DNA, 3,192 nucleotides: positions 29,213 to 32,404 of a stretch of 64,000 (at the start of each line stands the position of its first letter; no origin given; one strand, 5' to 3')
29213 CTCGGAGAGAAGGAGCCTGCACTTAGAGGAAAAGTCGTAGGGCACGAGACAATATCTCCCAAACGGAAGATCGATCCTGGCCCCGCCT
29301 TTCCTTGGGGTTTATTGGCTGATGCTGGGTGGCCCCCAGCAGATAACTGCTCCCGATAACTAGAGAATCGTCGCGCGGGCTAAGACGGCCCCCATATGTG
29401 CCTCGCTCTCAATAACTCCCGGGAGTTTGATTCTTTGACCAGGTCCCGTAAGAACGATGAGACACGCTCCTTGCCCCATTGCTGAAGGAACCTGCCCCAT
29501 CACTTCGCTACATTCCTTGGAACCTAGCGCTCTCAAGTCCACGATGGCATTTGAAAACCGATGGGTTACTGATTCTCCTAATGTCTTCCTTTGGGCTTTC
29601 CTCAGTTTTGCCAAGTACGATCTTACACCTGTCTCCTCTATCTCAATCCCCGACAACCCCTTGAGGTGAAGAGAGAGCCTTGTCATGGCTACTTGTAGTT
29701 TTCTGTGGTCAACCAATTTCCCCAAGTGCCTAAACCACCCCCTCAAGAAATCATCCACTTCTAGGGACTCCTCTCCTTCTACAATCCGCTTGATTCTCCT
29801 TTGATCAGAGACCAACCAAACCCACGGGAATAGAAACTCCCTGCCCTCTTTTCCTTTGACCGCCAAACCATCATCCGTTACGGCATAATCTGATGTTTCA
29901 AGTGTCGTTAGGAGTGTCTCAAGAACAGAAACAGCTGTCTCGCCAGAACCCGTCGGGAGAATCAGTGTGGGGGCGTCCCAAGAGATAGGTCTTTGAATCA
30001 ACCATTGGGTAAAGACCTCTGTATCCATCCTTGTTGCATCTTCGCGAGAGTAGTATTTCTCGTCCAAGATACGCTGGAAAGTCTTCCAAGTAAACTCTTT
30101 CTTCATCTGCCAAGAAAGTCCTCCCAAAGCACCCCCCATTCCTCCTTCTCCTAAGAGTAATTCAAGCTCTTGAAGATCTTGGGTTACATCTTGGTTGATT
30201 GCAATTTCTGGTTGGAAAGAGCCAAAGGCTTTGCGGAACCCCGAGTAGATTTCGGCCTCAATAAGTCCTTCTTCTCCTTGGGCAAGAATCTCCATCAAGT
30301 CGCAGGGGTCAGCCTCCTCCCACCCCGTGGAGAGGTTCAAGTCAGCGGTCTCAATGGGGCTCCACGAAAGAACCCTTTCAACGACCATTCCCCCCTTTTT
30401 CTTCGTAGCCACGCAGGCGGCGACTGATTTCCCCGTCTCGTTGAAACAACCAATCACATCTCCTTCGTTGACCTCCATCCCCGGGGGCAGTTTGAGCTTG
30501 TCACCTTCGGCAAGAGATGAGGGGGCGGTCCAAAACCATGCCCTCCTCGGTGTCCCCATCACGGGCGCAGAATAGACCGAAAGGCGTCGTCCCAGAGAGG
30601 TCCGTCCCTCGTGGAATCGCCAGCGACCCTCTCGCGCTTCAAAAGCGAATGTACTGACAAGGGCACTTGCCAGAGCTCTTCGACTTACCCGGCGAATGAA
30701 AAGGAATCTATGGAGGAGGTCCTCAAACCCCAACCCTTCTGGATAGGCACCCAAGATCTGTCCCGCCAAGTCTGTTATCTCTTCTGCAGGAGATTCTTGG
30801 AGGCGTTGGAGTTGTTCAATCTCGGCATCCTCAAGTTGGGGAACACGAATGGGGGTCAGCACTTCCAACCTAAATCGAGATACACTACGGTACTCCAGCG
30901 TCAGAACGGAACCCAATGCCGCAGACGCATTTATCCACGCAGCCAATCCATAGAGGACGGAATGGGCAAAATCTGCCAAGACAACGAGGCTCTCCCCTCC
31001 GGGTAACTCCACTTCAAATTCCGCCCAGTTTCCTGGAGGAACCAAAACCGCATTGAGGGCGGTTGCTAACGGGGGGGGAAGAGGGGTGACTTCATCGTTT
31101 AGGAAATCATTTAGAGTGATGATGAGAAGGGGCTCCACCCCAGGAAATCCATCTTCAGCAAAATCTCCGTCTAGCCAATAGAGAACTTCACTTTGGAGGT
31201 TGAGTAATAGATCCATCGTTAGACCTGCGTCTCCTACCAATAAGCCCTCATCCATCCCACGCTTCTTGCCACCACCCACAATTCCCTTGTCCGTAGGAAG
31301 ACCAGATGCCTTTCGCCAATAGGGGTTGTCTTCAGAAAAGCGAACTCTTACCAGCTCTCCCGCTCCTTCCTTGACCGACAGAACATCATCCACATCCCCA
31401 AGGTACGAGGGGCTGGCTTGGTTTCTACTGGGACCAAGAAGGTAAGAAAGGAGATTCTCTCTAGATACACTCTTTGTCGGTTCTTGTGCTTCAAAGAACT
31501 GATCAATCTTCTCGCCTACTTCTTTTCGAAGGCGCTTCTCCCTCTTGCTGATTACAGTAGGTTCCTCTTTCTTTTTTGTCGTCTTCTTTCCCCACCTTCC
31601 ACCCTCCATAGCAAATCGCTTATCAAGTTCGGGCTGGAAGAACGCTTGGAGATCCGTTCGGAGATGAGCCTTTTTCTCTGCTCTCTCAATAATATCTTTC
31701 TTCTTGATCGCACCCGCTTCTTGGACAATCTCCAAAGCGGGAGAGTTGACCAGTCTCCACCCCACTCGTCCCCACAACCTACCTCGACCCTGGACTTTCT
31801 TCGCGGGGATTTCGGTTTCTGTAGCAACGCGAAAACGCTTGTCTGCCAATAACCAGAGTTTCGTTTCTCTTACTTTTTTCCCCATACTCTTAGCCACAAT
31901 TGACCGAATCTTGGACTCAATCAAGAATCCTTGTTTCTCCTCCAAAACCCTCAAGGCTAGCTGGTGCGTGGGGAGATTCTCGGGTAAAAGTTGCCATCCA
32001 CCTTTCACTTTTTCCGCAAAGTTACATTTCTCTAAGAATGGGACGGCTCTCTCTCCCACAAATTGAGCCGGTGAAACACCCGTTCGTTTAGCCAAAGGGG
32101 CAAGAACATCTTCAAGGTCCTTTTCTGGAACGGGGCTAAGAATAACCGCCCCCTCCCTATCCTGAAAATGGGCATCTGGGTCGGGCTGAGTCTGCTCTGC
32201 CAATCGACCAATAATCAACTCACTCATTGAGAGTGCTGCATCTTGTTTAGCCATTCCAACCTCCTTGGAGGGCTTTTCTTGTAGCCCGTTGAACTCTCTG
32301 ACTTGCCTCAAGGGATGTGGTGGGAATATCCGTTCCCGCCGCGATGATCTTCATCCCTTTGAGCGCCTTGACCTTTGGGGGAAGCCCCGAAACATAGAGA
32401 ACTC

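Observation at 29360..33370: Roughly 965-aa uncharacterised cytoplasmic protein co-transcribed with glycerate kinase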

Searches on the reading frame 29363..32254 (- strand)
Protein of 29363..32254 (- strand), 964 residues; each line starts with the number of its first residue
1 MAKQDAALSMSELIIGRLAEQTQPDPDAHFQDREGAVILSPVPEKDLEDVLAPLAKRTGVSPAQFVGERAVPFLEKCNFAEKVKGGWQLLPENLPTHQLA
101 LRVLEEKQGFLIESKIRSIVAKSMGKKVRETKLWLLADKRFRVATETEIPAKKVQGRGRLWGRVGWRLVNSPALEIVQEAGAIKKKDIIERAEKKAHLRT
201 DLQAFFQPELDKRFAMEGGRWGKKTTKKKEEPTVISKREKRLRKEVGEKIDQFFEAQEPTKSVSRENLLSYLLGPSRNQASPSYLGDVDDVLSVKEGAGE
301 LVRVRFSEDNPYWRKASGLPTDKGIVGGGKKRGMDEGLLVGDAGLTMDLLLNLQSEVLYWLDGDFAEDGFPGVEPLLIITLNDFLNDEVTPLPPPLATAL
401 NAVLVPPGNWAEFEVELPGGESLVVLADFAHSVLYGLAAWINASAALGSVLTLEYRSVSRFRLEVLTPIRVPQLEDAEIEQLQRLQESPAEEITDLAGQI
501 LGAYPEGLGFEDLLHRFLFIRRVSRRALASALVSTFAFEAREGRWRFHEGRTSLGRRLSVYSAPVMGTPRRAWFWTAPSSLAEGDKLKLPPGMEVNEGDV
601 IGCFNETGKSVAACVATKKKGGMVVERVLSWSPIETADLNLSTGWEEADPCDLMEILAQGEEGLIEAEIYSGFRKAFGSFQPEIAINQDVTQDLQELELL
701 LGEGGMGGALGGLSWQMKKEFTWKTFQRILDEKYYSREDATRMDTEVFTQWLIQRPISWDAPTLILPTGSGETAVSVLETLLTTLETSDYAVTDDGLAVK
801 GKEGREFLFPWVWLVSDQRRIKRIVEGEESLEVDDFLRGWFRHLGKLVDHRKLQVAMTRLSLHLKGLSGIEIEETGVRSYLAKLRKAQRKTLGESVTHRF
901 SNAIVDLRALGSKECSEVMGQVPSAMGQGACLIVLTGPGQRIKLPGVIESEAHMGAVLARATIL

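Call 5: search_protein_families(library=pfam, proteins=[window:29363-32254:-], max_evalue=1)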
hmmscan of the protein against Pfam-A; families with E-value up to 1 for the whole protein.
window:29363-32254:- (964 aa): 1 family
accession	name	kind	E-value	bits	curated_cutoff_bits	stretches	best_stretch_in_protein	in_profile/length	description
PF12231.13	Rif1_N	-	0.22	10.9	23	1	101-144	80-123/374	Rap1-interacting factor 1 N terminal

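Call 6: find_homologous_proteins(query=window:29363-32254:-)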
Query window:29363-32254:- (964 aa): 1 proteins with E <= 0.001 among 8000 candidates.
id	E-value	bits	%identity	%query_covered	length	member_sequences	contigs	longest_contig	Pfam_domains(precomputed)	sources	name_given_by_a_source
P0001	0.0e+0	2147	100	99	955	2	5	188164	-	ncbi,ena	-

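Call 10: find_encoding_contigs(protein=P0001, flank=10000, max_places=6)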
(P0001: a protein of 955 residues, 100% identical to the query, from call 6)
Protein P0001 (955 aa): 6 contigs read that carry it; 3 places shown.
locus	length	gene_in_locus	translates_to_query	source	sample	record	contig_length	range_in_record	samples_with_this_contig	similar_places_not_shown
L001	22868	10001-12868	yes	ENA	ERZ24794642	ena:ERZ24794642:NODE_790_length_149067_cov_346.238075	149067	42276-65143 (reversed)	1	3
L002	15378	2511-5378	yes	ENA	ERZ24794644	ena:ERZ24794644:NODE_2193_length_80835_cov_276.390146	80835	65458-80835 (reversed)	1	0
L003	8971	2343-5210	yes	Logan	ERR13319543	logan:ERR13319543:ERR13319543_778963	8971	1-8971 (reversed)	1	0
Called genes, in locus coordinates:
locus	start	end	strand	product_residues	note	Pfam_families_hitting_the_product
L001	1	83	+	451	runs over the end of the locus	PF01266:DAO (faint), PF07992:Pyr_redox_2, PF13738:Pyr_redox_3, PF00070:Pyr_redox, PF02852:Pyr_redox_dim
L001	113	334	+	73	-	PF02416:TatA_B_E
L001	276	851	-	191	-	-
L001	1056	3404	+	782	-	PF00890:FAD_binding_2 (weak), PF01266:DAO (weak), PF07992:Pyr_redox_2 (weak), PF12831:FAD_oxidored, PF13450:NAD_binding_8 (weak), PF02662:FlpD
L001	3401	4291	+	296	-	-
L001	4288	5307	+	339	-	PF17179:Fer4_22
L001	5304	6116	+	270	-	-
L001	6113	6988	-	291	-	PF00398:RrnaAD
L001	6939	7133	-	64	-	-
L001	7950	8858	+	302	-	-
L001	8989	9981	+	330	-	PF02595:Gly_kinase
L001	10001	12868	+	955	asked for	-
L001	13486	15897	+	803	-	PF00324:AA_permease, PF13520:AA_permease_2, PF00582:Usp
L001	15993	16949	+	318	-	-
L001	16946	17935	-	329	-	-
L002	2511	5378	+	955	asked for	-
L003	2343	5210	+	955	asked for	-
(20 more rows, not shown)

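Call 11: search_protein_families(library=ncbifam, proteins=[window:29363-32254:-], max_evalue=1)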
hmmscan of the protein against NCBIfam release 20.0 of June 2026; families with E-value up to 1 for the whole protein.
window:29363-32254:- (964 aa): 0 families

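Call 12: search_protein_families(library=padloc, proteins=[window:29363-32254:-], max_evalue=1)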
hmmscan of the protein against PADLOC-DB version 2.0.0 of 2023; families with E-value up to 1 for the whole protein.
window:29363-32254:- (964 aa): 0 families

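Call 13: search_solved_structures(query=window:29363-32254:-, max_evalue=10)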
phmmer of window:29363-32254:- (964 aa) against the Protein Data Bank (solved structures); distinct sequences matched with E-value up to 10: 7.
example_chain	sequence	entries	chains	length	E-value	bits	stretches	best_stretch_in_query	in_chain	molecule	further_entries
8ec8_A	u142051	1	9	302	0.25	12.5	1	553-614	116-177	Major capsid protein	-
4myz_A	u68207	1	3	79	0.27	12.4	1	683-737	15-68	CurK, CurL fusion protein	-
9u5p_A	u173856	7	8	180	0.85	10.7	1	318-425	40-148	Protease 3C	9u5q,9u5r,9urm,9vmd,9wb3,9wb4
2b0f_A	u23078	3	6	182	0.85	10.7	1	318-426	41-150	Protease 3C | Picornain 3C | Genome polyprotein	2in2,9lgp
6kyz_A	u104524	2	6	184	0.87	10.7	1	318-426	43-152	Genome polyprotein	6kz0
5e6n_A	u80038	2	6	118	1.4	10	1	44-124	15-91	Protein lgg-2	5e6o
5azh_A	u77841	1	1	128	1.8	9.7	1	44-124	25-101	EEEWEEL peptide,Protein lgg-2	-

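Call 20: search_protein_representatives(protein=window:29363-32254:-)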
Query: 964 residues. Proteins with E-value up to 0.001 (for the whole library): 17; up to 1e-10: 8; up to 1e-30: 6. The best 17 are listed.
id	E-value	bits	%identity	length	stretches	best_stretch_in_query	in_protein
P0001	0.0e+00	2147.2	100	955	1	10-964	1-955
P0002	1.0e-183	629.4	34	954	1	45-963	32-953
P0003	8.8e-49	182.8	28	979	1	78-876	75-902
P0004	9.2e-43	162.9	28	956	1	77-875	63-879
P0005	1.5e-41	158.9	28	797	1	205-927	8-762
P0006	9.4e-32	126.5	28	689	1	58-559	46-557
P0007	1.7e-12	62.7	26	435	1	70-390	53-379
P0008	2.1e-12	62.4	29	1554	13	542-588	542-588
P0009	6.0e-10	54.3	44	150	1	47-142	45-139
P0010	8.2e-09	50.5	31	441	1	63-265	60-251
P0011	1.7e-06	42.8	33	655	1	43-233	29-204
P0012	6.3e-06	41.0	25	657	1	61-256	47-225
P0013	1.7e-05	39.6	27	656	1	38-263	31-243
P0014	3.1e-05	38.7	27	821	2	139-225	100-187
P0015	6.8e-05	37.6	31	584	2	417-547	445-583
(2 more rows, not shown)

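Call 22: search_protein_families(library=pfam, proteins=[P0002, P0003, P0004, P0005, P0006, P0008, P0011, P0012, P0013, P0014], max_evalue=1)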
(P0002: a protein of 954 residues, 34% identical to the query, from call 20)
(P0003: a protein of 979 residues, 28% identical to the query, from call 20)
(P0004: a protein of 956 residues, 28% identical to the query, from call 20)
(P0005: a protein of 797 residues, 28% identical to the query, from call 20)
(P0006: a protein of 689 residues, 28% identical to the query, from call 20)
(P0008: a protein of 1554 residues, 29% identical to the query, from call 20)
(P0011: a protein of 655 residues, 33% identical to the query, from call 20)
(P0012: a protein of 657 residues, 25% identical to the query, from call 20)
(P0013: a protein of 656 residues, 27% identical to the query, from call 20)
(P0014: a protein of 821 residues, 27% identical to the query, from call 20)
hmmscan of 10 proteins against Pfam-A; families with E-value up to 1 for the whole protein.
P0002 (954 aa): 0 families

P0003 (979 aa): 6 families
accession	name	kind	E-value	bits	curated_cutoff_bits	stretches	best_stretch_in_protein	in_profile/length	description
PF05066.19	HARE-HTH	-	1.4e-05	25.8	25.9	1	94-120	4-30/71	HB1, ASXL, restriction endonuclease HTH domain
PF23159.1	WH_Rok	-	0.00047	20.6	27.6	1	94-129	2-37/58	Repressor Rok winged helix domain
PF16007.11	DUF4777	-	0.0061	17.2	34.4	0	98-128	10-40/66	Domain of unknown function (DUF4777)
PF02002.24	TFIIE_alpha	-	0.033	14.5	22.9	0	147-186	64-102/105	TFIIE alpha subunit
PF20291.3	MC5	-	0.035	14.4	25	1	639-713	24-97/167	ABC-three component (ABC-3C) system Middle Component 5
PF21982.2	RecX_HTH1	-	0.32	11.5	26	0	172-188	11-27/40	RecX, first three-helix domain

P0004 (956 aa): 3 families
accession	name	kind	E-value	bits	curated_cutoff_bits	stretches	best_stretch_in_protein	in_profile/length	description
PF16007.11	DUF4777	-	9.5e-05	23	34.4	0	15-41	7-33/66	Domain of unknown function (DUF4777)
PF05066.19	HARE-HTH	-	0.013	16.3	25.9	0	86-111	7-32/71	HB1, ASXL, restriction endonuclease HTH domain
PF23159.1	WH_Rok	-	0.16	12.5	27.6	0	86-115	5-34/58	Repressor Rok winged helix domain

P0005 (797 aa): 0 families

P0006 (689 aa): 3 families
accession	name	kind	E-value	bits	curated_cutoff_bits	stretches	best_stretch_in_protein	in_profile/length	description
PF05066.19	HARE-HTH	-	0.0002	22.1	25.9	1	151-181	3-33/71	HB1, ASXL, restriction endonuclease HTH domain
PF12872.13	OST-HTH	-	0.017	15.4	23.8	1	230-283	4-56/71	OST-HTH/LOTUS domain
PF20512.3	PMI_typeI_hel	-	0.071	14.1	23.4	0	220-266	33-80/88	Phosphomannose isomerase type I, helical insertion domain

P0008 (1554 aa): 20 families
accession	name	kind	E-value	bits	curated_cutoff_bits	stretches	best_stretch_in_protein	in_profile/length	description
PF13927.12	Ig_3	-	1.9e-216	701.6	30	16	1192-1256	8-78/78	Immunoglobulin domain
PF07679.22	I-set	-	3.8e-170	553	23.7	16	31-109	7-88/90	Immunoglobulin I-set domain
PF13895.12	Ig_2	-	1.4e-161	525.6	27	17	1014-1093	4-79/79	Immunoglobulin domain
PF00047.31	ig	-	7.9e-121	395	21.8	16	1019-1084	3-76/81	Immunoglobulin domain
PF07686.23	V-set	-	2.5e-101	333.8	26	15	438-477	68-108/109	Immunoglobulin V-set domain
PF16706.11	Izumo-Ig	-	4.8e-33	113.4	26.7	0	268-305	50-87/88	Izumo-like Immunoglobulin domain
PF06328.17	Lep_receptor_Ig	-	4.8e-23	81.4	28.8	0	574-603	6-35/94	Ig-like C2-type domain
PF11465.14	Receptor_2B4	-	7.2e-23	81.3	21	0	1137-1175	61-99/108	Natural killer cell receptor 2B4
PF17736.7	Ig_C17orf99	-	4.7e-19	68.7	26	0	1287-1357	15-91/95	C17orf99 Ig domain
PF18452.7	Ig_6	-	4.2e-18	65.8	25.5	0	1493-1544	67-119/128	Immunoglobulin domain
PF16705.11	NUDIX_5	-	9.2e-16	58.6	27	0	359-416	55-103/177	NUDIX, or N-terminal NPxY motif-rich, region of KRIT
PF07154.16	DUF1392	-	5.1e-14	53.1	25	0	375-419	58-102/150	Protein of unknown function (DUF1392)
PF06435.16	DUF1079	-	4.4e-13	49.4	27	0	371-380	15-24/31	Repeat of unknown function (DUF1079)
PF22971.2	Ig_VEGFR-1-like_5th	-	1.7e-12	48.1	27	0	278-304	103-129/130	VEGFR-1-like, immunoglobulin-like domain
PF08205.18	C2-set_2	-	2.8e-07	31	21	1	126-195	10-82/89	CD80-like C2-set immunoglobulin domain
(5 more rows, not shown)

P0011 (655 aa): 0 families

P0012 (657 aa): 3 families
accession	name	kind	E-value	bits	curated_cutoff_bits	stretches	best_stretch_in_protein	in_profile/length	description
PF16007.11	DUF4777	-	0.047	14.3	34.4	1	148-173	11-36/66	Domain of unknown function (DUF4777)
PF02384.22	N6_Mtase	-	0.087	12.6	20.4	1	370-413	28-71/311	N-6 DNA Methylase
PF21234.2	Phosphatase-like_N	-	0.12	13.3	27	0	527-562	8-43/58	Protein-tyrosine-phosphatase-like, N-terminal domain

P0013 (656 aa): 3 families
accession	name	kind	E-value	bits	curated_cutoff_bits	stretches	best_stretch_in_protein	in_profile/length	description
PF05066.19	HARE-HTH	-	0.00033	21.4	25.9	1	150-179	5-34/71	HB1, ASXL, restriction endonuclease HTH domain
PF21476.4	PF0610-like_N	-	0.1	13.3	33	0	110-131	18-39/50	PF0610-like, N-terminal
PF12095.13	CRR7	-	0.29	12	25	1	99-134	20-55/84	Protein CHLORORESPIRATORY REDUCTION 7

P0014 (821 aa): 2 families
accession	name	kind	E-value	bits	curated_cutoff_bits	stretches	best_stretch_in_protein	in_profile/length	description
PF05066.19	HARE-HTH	-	1e-06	29.5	25.9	2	70-96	6-32/71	HB1, ASXL, restriction endonuclease HTH domain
PF16007.11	DUF4777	-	0.00011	22.8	34.4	1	72-104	10-42/66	Domain of unknown function (DUF4777)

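Call 25: find_homologous_proteins(query=A1, max_evalue=0.001)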
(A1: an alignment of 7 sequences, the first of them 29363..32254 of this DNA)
Query A1 (7 sequences) (964 aa, profile of the alignment): 1 proteins with E <= 0.001 among 8000 candidates.
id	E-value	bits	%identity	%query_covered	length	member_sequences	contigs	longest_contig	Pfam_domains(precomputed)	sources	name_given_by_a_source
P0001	0.0e+0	1231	100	99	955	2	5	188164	-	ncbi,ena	-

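Call 27: find_encoding_contigs(protein=P0002, flank=8000, max_places=4)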
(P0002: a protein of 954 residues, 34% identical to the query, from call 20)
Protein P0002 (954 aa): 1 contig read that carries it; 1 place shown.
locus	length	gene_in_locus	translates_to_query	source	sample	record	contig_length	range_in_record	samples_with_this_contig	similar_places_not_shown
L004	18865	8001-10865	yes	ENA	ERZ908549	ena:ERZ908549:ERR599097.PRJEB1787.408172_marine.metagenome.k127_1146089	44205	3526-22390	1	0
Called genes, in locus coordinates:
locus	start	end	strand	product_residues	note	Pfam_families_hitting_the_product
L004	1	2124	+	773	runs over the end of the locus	PF00890:FAD_binding_2 (weak), PF01266:DAO (weak), PF01946:Thi4 (weak), PF07992:Pyr_redox_2 (faint), PF12831:FAD_oxidored, PF13450:NAD_binding_8, PF02662:FlpD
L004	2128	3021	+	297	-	-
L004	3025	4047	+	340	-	PF17179:Fer4_22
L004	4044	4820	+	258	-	-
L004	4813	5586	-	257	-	PF00398:RrnaAD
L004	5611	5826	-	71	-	-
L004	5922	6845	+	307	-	-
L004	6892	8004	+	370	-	PF02595:Gly_kinase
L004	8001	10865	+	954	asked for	-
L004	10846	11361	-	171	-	PF01510:Amidase_2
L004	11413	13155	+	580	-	PF13520:AA_permease_2, PF00324:AA_permease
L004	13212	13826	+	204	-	PF00582:Usp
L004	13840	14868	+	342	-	-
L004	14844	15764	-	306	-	-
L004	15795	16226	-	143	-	-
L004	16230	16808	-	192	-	PF04542:Sigma70_r2, PF08281:Sigma70_r4_2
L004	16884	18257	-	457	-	-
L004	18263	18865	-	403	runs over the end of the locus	PF01979:Amidohydro_1, PF07969:Amidohydro_3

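Call 28: find_encoding_contigs(protein=P0003, flank=8000, max_places=4)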
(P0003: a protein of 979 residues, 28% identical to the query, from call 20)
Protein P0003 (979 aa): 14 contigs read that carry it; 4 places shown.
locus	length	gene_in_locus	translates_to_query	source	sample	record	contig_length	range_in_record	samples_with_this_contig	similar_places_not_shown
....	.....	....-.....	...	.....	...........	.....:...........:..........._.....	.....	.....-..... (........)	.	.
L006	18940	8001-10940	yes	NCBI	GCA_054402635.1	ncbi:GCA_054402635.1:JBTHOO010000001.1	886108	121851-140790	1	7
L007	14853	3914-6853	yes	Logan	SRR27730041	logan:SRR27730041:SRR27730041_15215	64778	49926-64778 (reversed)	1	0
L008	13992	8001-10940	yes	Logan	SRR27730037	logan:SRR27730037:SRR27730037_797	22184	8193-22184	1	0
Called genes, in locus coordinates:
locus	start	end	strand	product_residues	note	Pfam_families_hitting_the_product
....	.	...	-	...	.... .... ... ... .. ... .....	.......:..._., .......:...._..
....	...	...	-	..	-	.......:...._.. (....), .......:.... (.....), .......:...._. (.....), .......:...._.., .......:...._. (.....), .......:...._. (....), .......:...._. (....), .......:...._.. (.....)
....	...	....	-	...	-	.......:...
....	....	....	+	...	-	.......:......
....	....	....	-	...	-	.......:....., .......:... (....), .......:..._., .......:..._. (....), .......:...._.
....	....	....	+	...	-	-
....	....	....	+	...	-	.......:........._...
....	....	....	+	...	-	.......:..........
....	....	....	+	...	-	-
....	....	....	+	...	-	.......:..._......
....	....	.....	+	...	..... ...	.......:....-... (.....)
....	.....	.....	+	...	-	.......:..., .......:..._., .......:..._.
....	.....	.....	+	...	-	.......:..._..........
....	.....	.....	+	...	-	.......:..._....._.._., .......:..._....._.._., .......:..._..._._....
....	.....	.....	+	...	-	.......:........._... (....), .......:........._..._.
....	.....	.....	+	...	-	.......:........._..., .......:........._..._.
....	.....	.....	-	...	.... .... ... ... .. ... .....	-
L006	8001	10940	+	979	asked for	PF05066:HARE-HTH (faint)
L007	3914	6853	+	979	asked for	PF05066:HARE-HTH (faint)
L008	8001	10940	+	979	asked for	PF05066:HARE-HTH (faint)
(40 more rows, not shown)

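Call 29: find_encoding_contigs(protein=P0004, flank=6000, max_places=2)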
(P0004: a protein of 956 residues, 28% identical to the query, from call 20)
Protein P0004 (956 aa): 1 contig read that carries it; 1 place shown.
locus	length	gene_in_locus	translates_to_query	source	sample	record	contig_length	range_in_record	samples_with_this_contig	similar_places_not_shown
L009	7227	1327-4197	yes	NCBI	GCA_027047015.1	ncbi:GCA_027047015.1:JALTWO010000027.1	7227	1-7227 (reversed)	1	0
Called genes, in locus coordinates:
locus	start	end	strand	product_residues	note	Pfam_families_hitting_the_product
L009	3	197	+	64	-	?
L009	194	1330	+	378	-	PF02595:Gly_kinase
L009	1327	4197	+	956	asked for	-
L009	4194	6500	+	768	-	-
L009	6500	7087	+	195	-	PF02660:G3P_acyltransf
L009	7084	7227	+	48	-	?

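Call 30: find_encoding_contigs(protein=P0006, flank=6000, max_places=2)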
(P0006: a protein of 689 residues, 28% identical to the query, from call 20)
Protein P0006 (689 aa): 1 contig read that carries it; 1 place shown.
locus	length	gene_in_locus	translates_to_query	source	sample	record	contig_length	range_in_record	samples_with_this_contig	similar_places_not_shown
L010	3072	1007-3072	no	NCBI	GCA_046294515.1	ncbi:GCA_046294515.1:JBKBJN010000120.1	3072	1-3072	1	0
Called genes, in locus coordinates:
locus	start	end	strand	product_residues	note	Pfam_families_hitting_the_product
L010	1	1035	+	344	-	PF02595:Gly_kinase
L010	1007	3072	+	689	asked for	?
